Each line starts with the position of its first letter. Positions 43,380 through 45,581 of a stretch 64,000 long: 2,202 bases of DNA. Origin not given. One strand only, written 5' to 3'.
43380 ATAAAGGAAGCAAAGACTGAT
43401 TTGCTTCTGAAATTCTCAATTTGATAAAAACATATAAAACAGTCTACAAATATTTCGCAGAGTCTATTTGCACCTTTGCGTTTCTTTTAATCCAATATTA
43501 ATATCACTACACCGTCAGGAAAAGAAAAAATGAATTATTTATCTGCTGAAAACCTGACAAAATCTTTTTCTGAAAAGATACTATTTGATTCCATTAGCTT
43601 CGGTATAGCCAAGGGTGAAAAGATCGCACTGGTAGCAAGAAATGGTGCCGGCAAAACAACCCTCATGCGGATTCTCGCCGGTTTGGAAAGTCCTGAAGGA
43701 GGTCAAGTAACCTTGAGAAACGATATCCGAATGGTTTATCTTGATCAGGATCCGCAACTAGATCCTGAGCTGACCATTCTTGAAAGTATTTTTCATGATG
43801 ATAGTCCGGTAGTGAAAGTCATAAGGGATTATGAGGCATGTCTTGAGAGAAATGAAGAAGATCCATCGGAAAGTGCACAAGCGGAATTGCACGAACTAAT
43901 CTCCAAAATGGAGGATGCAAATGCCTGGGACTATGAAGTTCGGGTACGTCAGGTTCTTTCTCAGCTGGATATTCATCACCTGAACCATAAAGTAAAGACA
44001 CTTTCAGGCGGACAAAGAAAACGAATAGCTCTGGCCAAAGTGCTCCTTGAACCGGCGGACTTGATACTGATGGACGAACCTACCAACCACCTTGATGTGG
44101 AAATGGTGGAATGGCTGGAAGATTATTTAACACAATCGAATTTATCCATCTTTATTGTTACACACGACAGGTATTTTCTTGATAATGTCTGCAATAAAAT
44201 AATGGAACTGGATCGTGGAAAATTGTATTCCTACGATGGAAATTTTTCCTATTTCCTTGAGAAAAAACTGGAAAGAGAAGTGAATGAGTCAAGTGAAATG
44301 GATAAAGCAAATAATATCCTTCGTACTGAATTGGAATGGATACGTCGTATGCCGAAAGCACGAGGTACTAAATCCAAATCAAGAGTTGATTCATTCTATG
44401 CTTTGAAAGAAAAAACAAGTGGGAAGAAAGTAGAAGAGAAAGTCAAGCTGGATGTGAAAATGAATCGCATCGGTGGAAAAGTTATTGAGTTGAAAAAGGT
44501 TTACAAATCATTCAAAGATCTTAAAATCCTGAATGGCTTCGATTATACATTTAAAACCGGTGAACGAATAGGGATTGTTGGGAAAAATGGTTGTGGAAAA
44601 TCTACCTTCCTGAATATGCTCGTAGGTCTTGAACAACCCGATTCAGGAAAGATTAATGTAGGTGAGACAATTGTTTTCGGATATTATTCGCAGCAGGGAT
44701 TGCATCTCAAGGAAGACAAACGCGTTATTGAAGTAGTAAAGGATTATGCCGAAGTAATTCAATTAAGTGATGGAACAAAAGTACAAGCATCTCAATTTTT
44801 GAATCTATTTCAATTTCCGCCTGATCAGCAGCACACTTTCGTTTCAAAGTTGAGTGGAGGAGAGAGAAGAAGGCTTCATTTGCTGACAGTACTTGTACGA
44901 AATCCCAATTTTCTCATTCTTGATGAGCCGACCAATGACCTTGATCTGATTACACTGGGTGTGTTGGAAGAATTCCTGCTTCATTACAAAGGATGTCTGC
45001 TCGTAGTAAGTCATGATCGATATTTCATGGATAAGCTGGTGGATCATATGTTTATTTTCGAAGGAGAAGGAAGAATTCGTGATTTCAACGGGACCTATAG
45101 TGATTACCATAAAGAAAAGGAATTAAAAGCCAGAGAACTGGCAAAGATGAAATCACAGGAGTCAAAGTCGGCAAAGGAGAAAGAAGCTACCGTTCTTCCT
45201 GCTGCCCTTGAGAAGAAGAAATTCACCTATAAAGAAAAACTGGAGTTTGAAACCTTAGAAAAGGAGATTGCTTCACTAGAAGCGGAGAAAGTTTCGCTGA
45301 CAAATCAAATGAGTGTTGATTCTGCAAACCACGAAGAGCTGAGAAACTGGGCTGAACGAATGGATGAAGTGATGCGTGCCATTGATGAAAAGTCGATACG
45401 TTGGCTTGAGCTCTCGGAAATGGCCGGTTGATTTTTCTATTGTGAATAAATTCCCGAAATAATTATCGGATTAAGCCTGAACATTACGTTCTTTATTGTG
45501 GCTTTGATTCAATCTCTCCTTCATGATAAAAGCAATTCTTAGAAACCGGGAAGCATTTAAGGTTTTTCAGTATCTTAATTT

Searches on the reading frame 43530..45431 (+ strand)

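Call 58: search_protein_families(library=pfam, proteins=[window:43530-45431:+], max_evalue=0.00001)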
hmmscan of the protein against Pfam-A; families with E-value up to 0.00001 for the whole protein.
window:43530-45431:+ (633 aa): 5 families
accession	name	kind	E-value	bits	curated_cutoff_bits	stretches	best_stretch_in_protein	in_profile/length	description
PF00005.33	ABC_tran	-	2.1e-57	194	25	2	20-186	2-137/137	ABC transporter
PF13304.12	AAA_21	-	2.5e-15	57.8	27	0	134-218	200-304/304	AAA domain, putative AbiEii toxin, Type IV TA system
PF16326.10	ABC_tran_CTD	-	2e-14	54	32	1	564-630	1-69/69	ABC transporter C-terminal domain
PF12848.13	ABC_tran_Xtn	-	7.3e-14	52.1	25.9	1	226-295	2-73/85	ABC transporter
PF02463.25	SMC_N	-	6.1e-10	39.3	40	0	141-224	122-208/220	RecF/RecN/SMC N terminal domain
